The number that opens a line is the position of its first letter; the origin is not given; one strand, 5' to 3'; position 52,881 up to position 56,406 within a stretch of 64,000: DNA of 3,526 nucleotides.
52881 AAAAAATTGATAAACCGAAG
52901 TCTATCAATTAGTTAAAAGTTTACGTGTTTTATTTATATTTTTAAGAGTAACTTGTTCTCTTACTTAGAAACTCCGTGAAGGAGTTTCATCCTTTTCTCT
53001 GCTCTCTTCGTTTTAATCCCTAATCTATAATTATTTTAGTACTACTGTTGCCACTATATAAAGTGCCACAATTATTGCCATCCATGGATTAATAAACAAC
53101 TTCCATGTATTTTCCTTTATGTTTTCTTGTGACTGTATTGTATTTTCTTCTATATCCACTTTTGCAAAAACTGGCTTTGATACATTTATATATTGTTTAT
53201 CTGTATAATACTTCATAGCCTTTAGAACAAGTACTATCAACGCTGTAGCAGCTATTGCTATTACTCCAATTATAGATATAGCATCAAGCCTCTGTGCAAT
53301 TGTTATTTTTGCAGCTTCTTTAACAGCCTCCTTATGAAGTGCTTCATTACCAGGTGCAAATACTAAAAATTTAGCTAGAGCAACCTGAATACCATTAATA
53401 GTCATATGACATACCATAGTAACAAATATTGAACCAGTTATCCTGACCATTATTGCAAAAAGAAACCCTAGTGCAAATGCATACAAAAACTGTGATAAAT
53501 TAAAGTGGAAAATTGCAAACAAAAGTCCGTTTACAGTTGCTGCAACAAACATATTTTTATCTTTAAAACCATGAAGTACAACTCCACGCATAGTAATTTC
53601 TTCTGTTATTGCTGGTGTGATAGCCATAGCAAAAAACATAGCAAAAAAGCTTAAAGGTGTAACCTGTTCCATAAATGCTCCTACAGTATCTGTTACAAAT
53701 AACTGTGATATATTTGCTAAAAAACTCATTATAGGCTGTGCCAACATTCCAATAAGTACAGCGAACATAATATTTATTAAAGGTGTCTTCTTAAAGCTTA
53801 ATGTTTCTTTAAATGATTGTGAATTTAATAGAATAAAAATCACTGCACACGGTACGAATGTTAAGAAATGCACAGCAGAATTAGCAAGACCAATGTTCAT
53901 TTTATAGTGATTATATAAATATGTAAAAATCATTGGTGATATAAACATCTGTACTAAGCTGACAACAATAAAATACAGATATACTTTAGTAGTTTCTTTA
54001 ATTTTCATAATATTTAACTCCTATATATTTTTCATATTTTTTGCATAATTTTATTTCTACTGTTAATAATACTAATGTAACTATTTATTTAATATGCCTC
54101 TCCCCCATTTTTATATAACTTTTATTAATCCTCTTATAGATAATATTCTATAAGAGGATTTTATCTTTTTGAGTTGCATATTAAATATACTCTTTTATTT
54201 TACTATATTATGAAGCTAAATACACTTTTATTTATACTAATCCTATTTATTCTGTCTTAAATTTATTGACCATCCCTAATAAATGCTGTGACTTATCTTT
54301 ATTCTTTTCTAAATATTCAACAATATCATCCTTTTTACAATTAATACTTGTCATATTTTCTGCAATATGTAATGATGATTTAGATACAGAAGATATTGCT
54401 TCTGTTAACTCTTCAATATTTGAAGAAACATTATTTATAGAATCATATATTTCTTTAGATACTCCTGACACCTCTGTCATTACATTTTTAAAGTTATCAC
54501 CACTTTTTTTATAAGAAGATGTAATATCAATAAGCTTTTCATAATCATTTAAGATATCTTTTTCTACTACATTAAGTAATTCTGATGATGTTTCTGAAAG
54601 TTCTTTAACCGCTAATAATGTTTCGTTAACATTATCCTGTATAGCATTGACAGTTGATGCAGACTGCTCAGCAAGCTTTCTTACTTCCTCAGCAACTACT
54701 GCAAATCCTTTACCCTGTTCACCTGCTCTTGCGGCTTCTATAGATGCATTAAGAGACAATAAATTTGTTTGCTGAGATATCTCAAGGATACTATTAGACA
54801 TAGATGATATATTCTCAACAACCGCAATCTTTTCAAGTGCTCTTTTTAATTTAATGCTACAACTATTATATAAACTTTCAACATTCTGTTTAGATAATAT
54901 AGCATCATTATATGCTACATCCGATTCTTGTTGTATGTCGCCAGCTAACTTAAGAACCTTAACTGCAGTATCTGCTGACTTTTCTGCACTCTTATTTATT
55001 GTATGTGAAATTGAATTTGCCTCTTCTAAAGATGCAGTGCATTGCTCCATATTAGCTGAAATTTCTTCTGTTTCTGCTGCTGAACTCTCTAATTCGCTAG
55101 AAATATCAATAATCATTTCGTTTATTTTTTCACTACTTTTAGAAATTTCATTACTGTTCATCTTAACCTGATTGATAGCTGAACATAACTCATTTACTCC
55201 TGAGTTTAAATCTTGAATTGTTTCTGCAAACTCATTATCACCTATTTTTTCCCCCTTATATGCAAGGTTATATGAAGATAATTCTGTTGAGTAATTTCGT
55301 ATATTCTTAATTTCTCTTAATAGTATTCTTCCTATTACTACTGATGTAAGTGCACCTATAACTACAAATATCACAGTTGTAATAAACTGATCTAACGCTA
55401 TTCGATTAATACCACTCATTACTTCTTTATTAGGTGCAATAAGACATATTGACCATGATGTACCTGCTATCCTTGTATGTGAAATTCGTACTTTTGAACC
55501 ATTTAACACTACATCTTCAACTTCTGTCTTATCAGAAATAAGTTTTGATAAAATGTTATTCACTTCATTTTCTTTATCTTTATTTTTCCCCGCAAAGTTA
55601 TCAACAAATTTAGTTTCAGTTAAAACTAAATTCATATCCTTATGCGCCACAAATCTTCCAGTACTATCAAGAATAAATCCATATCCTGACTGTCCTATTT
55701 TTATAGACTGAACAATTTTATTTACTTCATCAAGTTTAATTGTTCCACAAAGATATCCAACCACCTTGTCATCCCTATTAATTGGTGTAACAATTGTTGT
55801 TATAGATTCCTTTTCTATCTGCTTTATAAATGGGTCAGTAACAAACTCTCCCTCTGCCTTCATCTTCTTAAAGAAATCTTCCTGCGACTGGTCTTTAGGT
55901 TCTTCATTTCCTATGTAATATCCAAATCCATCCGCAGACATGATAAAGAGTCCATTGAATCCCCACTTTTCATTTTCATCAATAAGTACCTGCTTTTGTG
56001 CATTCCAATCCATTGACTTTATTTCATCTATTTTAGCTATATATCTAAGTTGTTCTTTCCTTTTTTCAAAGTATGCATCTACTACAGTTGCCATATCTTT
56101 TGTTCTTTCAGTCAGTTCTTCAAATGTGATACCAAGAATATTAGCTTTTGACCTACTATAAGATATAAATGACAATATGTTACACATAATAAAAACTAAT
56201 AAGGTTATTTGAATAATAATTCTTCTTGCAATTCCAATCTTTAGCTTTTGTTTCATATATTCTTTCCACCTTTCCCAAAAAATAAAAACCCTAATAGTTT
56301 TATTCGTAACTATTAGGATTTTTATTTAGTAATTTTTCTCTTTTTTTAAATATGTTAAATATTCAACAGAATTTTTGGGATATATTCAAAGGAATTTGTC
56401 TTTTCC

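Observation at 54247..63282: Bce-type peptide-antibiotic module interrupted and bracketed by two paralogous Cache-MCP genes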

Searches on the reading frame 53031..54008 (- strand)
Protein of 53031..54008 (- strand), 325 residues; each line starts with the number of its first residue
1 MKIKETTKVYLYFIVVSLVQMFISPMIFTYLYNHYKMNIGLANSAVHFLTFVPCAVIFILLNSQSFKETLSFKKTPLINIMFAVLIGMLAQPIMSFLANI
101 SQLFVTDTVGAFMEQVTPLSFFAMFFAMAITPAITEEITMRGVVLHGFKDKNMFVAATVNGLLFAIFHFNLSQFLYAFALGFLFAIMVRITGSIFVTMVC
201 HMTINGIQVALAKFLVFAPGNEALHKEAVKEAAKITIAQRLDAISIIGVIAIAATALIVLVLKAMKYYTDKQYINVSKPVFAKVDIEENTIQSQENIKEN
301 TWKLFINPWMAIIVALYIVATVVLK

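Call 3: search_protein_families(library=pfam, proteins=[window:53031-54008:-])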
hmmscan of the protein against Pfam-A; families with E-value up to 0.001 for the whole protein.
window:53031-54008:- (325 aa): 1 family
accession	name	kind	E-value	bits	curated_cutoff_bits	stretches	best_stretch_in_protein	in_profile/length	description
PF02517.21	Rce1-like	-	1.5e-17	64.1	22.4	1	120-206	3-92/93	Type II CAAX prenyl endopeptidase Rce1-like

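Call 46: search_protein_families(library=ncbifam, proteins=[window:53031-54008:-], max_evalue=0.00001)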
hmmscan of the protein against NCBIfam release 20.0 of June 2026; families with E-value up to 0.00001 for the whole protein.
window:53031-54008:- (325 aa): 2 families
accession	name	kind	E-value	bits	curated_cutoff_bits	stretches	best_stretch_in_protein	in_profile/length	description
NF041647.1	ABC_perm_CPBP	equivalog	9.6e-30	103.9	435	1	5-213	422-635/636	ABC transporter permease subunit/CPBP intramembrane protease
NF046050.1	CPBP_fam_MroQ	equivalog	6.2e-06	25.8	270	1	13-218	10-229/243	intramembrane glutamic endopeptidase MroQ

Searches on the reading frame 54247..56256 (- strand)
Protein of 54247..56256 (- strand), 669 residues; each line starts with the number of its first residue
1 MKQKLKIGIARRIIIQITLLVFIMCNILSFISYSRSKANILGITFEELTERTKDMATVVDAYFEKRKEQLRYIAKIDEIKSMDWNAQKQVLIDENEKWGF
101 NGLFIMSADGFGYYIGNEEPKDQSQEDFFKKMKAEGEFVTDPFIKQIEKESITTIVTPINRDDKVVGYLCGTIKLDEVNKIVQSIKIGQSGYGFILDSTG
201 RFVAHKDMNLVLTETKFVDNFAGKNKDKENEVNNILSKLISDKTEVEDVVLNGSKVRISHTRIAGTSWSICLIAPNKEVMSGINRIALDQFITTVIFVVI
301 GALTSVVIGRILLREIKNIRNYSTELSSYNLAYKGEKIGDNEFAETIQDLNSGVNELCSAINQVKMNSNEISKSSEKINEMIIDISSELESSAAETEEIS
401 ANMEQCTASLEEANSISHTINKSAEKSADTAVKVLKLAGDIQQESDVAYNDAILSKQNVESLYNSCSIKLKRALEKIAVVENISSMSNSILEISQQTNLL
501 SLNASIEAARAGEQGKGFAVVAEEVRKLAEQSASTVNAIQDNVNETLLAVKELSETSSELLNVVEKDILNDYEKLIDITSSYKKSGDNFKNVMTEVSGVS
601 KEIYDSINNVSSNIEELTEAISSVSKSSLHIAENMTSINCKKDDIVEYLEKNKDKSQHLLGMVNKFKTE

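Call 3: search_protein_families(library=pfam, proteins=[window:54247-56256:-])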
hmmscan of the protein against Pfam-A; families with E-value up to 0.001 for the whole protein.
window:54247-56256:- (669 aa): 3 families
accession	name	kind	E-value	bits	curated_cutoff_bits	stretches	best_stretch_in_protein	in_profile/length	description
PF00015.26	MCPsignal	-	2.8e-26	92.8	34.6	1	477-628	31-165/172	Methyl-accepting chemotaxis protein (MCP) signalling domain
PF02743.24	dCache_1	-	1.2e-25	90.9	45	1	50-271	13-238/240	Cache domain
PF22673.2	MCP-like_PDC_1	-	5.7e-05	24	27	0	116-178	47-111/113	Methyl-accepting chemotaxis protein-like, first PDC sensor domain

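Call 30: find_homologous_proteins(query=window:54247-56256:-, max_evalue=1e-60)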
Query window:54247-56256:- (669 aa): 114 proteins with E <= 1e-60 among 8000 candidates.
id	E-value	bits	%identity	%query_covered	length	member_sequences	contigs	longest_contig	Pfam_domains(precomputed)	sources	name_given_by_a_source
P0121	0.0e+0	1384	99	100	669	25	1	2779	PF00015.27,PF02743.25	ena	-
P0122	0.0e+0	1074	76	100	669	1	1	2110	PF00015.27,PF17201.11,PF02743.25,PF22673.3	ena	-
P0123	9.1e-258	875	63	100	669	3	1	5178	PF00015.27,PF02743.25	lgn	-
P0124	1.1e-256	871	80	66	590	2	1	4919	PF00015.27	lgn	-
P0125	2.1e-252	857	63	100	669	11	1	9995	PF00015.27,PF02743.25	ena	-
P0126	7.3e-249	846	62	100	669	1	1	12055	PF00015.27,PF02743.25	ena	-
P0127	8.1e-248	842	62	100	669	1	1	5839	PF00015.27,PF02743.25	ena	-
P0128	4.1e-230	784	64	91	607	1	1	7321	PF00015.27,PF02743.25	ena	-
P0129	1.0e-229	783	64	91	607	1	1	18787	PF00015.27,PF02743.25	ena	-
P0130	1.6e-219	749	56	100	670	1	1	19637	PF00015.27,PF17201.11,PF02743.25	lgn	-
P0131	1.9e-219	749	56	100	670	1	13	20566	PF00015.27,PF17201.11,PF02743.25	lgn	-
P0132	5.4e-215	734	55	100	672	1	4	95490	PF00015.27,PF17201.11,PF02743.25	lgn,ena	-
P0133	4.7e-214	731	55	100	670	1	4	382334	PF00015.27,PF02743.25,PF22673.3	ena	-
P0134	6.5e-214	730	55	100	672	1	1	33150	PF00015.27,PF17201.11,PF02743.25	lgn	-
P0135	1.6e-213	729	55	100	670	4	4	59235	PF00015.27,PF02743.25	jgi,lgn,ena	-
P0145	2.1e-203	696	52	100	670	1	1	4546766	PF00015.27,PF02743.25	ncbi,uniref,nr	ncbi:methyl-accepting chemotaxis protein [Inconstantimicrobium mannanitabidum]|uniref:Methyl-accepti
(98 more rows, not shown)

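Call 31: find_encoding_contigs(protein=P0126, flank=10000, max_places=3)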
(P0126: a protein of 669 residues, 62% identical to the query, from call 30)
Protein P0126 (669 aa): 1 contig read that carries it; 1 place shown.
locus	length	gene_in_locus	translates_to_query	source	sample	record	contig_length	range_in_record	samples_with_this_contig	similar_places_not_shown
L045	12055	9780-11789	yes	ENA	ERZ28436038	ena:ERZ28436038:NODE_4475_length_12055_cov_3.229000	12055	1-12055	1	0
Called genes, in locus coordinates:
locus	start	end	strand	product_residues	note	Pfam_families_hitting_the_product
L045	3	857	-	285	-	?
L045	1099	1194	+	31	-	-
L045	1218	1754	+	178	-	PF12724:Flavodoxin_5 (weak)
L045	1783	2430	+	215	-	PF01066:CDP-OH_P_transf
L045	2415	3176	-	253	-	PF02311:AraC_binding, PF00165:HTH_AraC, PF12833:HTH_18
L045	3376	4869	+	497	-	PF00015:MCPsignal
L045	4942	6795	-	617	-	PF00884:Sulfatase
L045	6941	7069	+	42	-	-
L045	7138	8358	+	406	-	PF27117:FliB_C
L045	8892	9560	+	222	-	PF00072:Response_reg, PF00486:Trans_reg_C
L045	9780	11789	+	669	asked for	PF02743:dCache_1, PF00015:MCPsignal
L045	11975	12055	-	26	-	?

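Call 32: find_encoding_contigs(protein=P0129, flank=10000, max_places=3)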
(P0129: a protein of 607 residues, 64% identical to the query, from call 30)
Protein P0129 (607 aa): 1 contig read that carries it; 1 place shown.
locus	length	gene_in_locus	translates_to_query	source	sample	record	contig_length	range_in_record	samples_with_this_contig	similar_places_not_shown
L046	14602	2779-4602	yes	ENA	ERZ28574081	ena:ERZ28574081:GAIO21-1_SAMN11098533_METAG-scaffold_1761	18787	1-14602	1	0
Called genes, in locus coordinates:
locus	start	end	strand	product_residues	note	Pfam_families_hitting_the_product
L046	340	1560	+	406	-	PF27117:FliB_C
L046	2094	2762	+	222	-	PF00072:Response_reg, PF00486:Trans_reg_C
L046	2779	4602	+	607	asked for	PF02743:dCache_1, PF00015:MCPsignal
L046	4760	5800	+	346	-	PF02518:HATPase_c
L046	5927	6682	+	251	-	PF00005:ABC_tran, PF13304:AAA_21 (faint)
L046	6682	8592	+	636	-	PF02687:FtsX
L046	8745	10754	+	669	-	PF02743:dCache_1, PF00015:MCPsignal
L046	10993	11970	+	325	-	PF02517:Rce1-like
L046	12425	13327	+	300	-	PF01545:Cation_efflux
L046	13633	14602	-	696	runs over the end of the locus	PF12437:GSIII_N, PF00120:Gln-synt_C, PF18318:Gln-synt_C-ter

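Call 33: find_encoding_contigs(protein=P0124, flank=10000, max_places=3)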
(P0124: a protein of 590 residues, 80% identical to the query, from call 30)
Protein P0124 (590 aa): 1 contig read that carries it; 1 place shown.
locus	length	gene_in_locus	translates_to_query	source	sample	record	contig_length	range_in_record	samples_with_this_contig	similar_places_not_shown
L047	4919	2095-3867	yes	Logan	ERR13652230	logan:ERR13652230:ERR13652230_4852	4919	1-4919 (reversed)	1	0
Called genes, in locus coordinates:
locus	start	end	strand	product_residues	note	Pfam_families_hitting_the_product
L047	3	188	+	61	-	?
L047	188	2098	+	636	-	PF02687:FtsX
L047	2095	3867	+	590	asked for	PF00015:MCPsignal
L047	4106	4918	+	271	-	?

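Call 46: search_protein_families(library=ncbifam, proteins=[window:54247-56256:-], max_evalue=0.00001)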
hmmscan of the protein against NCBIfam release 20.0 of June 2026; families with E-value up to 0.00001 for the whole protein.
window:54247-56256:- (669 aa): 7 families
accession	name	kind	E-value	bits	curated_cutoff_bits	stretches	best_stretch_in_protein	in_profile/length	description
NF047851.1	MCPCitTducer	equivalog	1.3e-24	87.2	900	2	414-633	288-509/553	methyl-accepting chemotaxis citrate transducer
NF011622.0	PRK15048.1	equivalog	1.8e-22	80.2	900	1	294-597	198-472/553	methyl-accepting chemotaxis protein II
NF041847.1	transduc_aer2_vibrio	equivalog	8.3e-22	77.2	1200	1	316-632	459-746/804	aerotaxis transducer Aer2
NF050802.1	AspChtxCcaA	equivalog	1.5e-21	76.5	1300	1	444-609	533-697/700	aspartate chemotaxis receptor CcaA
NF011615.0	PRK15041.1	equivalog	6.4e-21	74.6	947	1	294-628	198-505/554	methyl-accepting chemotaxis protein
NF058645.1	MCPCtpMPsAe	equivalog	5.3e-20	71.7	900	1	277-551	194-460/558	methyl-accepting chemotaxis protein CtpM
NF007309.0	PRK09793.1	equivalog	1.9e-19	70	903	1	414-631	285-504/533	methyl-accepting chemotaxis protein IV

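Call 56: find_encoding_contigs(protein=P0145, flank=8000, max_places=2)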
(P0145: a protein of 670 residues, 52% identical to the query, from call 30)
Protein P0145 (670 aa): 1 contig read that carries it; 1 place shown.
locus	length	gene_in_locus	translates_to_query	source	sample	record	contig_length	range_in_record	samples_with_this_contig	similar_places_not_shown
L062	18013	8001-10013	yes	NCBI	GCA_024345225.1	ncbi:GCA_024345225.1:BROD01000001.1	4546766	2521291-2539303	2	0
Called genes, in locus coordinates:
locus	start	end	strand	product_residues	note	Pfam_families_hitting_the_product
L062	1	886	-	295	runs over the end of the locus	PF01061:ABC2_membrane, PF12698:ABC2_membrane_3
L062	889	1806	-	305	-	PF02463:SMC_N (weak), PF00005:ABC_tran, PF13304:AAA_21, PF13732:DrrA1-3_C (weak)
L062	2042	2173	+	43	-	-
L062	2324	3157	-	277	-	PF03123:CAT_RBD, PF00874:PRD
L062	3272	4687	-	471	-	PF00232:Glyco_hydro_1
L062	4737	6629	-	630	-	PF00367:PTS_EIIB, PF02378:PTS_EIIC, PF00358:PTS_EIIA_1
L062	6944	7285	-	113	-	PF02952:Fucose_iso_C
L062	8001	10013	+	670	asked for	PF02743:dCache_1, PF00015:MCPsignal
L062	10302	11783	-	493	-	PF02952:Fucose_iso_C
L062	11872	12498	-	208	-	PF16161:DUF4867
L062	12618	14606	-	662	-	PF00456:Transketolase_N, PF02779:Transket_pyr, PF02780:Transketolase_C, PF22613:Transketolase_C_1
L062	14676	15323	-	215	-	PF00923:TAL_FSA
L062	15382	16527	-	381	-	PF13412:HTH_24 (weak), PF00480:ROK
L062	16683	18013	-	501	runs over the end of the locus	PF00370:FGGY_N, PF02782:FGGY_C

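Call 57: find_encoding_contigs(protein=P0131, flank=8000, max_places=3)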
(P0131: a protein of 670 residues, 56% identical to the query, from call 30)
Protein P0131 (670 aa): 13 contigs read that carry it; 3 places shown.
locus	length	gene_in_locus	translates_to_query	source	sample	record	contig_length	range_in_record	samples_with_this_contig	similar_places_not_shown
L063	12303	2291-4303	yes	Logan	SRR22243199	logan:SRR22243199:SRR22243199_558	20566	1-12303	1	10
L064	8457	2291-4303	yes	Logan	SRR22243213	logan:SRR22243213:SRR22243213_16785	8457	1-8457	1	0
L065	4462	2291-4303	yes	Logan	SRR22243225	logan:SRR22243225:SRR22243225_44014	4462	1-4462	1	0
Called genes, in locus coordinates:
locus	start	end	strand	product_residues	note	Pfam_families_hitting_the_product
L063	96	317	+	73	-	-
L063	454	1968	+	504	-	PF00239:Resolvase, PF07508:Recombinase, PF13408:Zn_ribbon_recom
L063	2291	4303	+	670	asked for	PF02743:dCache_1, PF17201:Cache_3-Cache_2, PF00015:MCPsignal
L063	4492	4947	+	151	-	-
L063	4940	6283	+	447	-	PF02386:TrkH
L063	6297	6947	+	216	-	PF02254:TrkA_N, PF02080:TrkA_C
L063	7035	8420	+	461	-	PF13493:DUF4118, PF00512:HisKA, PF02518:HATPase_c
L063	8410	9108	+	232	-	PF00072:Response_reg, PF00486:Trans_reg_C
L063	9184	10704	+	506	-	PF01970:TctA (faint), PF13493:DUF4118, PF00512:HisKA, PF02518:HATPase_c, PF13589:HATPase_c_3 (weak)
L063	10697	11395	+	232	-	PF00072:Response_reg, PF00486:Trans_reg_C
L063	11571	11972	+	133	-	-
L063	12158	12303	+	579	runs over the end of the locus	PF03814:KdpA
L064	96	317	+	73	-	-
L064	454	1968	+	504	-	PF00239:Resolvase, PF07508:Recombinase, PF13408:Zn_ribbon_recom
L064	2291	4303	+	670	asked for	PF02743:dCache_1, PF17201:Cache_3-Cache_2, PF00015:MCPsignal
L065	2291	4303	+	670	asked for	PF02743:dCache_1, PF17201:Cache_3-Cache_2, PF00015:MCPsignal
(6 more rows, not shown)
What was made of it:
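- MCP homologues of other species sit in unrelated contexts (calls 56, 57).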
